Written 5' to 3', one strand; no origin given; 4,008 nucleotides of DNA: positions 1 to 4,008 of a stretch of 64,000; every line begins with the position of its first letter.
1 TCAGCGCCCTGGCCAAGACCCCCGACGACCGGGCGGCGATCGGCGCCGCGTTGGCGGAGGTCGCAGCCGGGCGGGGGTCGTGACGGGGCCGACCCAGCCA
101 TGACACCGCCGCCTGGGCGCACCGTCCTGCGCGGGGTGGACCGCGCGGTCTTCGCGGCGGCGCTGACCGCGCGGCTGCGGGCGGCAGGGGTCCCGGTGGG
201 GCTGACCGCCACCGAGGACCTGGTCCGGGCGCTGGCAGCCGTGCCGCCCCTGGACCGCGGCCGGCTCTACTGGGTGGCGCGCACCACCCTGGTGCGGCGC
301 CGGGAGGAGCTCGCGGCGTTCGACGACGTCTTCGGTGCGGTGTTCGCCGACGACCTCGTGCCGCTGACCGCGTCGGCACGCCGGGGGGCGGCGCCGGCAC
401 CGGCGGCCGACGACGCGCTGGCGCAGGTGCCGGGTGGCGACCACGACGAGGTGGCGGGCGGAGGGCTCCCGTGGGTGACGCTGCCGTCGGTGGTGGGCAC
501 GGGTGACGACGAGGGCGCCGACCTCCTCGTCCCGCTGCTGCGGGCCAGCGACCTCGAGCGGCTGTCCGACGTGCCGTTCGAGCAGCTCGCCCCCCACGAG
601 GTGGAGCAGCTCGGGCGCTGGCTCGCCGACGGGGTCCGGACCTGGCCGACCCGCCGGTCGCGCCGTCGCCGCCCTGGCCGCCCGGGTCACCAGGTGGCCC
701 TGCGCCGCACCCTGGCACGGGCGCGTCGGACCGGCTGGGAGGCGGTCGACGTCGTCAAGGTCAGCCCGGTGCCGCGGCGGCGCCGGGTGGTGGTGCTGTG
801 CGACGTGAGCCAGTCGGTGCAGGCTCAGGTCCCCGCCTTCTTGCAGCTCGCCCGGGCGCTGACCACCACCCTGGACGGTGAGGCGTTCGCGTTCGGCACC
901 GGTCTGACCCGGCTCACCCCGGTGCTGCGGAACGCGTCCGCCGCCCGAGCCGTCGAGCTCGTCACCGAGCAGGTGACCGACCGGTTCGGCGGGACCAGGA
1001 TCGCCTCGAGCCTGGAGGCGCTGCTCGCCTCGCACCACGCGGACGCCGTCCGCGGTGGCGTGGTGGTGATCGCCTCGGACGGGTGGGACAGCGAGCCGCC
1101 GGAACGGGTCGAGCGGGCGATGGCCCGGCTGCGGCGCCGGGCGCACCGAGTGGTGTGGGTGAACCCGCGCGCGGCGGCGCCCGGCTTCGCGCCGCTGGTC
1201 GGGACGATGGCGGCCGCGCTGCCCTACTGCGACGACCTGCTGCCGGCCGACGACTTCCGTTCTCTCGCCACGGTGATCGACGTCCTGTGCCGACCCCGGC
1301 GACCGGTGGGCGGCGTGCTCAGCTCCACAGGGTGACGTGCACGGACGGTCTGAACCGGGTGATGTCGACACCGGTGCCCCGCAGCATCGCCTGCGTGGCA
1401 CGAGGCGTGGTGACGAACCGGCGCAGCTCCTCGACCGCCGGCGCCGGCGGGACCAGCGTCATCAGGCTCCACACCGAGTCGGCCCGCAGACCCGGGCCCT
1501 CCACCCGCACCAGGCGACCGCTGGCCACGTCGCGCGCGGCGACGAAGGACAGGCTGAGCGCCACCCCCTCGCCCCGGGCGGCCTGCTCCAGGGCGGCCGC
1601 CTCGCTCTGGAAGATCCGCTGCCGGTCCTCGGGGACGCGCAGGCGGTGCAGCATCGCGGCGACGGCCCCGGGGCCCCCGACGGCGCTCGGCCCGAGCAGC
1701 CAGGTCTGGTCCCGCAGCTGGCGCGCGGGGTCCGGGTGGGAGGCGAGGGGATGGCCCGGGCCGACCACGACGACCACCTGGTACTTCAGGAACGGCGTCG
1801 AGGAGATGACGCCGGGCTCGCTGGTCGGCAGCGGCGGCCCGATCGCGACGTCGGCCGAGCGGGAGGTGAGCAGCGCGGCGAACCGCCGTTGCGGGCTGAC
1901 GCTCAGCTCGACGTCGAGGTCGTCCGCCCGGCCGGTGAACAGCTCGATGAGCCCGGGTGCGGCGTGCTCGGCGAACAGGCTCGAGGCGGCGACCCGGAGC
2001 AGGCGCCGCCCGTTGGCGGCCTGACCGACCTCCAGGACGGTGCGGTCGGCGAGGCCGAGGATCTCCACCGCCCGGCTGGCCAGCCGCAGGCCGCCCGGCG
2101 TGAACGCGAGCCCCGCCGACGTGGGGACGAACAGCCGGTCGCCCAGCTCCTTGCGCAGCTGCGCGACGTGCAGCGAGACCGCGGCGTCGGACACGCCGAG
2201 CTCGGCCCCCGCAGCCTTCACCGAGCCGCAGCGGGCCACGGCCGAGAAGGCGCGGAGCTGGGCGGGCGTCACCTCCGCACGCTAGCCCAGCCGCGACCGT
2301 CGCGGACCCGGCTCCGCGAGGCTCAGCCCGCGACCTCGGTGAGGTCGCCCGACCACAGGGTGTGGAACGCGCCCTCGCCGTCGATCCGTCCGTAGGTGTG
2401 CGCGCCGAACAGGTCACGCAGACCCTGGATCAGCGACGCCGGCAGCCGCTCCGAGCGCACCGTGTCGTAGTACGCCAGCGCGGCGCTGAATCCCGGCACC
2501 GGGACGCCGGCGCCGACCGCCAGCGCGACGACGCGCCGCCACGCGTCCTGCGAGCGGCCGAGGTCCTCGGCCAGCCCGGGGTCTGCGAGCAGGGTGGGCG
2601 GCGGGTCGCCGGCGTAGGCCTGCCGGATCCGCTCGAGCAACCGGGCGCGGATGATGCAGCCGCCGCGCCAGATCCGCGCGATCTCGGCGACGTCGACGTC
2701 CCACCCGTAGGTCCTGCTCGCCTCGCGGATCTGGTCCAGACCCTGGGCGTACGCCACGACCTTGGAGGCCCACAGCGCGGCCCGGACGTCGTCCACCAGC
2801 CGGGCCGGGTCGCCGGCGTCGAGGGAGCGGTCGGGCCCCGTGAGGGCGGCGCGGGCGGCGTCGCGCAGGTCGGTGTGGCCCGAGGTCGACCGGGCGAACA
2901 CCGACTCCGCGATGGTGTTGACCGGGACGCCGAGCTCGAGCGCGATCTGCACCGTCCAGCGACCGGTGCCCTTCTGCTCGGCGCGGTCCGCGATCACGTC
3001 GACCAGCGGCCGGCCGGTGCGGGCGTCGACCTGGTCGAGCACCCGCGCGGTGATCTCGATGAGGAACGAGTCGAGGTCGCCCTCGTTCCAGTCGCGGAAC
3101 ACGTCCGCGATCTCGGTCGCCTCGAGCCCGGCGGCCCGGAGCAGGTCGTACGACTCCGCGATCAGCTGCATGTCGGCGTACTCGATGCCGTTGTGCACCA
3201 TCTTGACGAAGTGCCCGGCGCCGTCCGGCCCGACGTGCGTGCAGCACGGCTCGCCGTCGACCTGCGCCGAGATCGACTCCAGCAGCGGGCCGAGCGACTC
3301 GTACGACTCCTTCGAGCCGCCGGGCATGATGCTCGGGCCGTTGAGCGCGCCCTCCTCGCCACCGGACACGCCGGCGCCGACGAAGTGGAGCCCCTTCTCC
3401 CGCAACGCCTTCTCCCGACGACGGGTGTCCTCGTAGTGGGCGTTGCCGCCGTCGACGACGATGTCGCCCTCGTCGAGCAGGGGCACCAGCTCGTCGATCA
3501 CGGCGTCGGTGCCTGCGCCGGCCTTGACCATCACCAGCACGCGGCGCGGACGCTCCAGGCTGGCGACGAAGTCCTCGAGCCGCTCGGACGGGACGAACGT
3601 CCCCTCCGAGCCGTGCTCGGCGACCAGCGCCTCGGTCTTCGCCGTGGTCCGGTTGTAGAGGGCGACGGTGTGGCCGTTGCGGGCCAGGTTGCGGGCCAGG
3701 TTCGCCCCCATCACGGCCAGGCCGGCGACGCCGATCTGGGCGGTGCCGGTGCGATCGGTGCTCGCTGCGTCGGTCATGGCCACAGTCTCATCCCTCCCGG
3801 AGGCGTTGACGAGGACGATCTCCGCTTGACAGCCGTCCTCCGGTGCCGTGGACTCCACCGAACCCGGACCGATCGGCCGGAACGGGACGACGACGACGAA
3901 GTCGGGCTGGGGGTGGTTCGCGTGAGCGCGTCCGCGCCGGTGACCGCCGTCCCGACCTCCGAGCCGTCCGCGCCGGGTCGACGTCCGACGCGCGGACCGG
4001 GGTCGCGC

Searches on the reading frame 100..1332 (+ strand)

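Call 47: search_protein_families(library=pfam, proteins=[window:100-1332:+], max_evalue=0.0001)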
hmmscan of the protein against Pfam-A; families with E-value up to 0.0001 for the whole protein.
window:100-1332:+ (411 aa): 1 family
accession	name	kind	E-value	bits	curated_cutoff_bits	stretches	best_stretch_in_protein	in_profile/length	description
PF05762.20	VWA_CoxE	-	1.7e-50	172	26.4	1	171-387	1-220/222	VWA domain containing CoxE-like protein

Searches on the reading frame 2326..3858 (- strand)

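Call 47: search_protein_families(library=pfam, proteins=[window:2326-3858:-], max_evalue=0.0001)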
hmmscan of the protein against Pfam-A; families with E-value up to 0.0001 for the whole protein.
window:2326-3858:- (511 aa): 3 families
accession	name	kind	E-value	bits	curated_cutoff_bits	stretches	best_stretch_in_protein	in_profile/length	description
PF00393.24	6PGD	-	1.4e-117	392.7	27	1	215-502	1-290/290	6-phosphogluconate dehydrogenase, C-terminal domain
PF03446.21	NAD_binding_2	-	1.5e-51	175.1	21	1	41-210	1-161/161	NAD binding domain of 6-phosphogluconate dehydrogenase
PF02558.23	ApbA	-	1e-05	25.6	22.2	1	42-135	1-97/150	Ketopantoate reductase PanE/ApbA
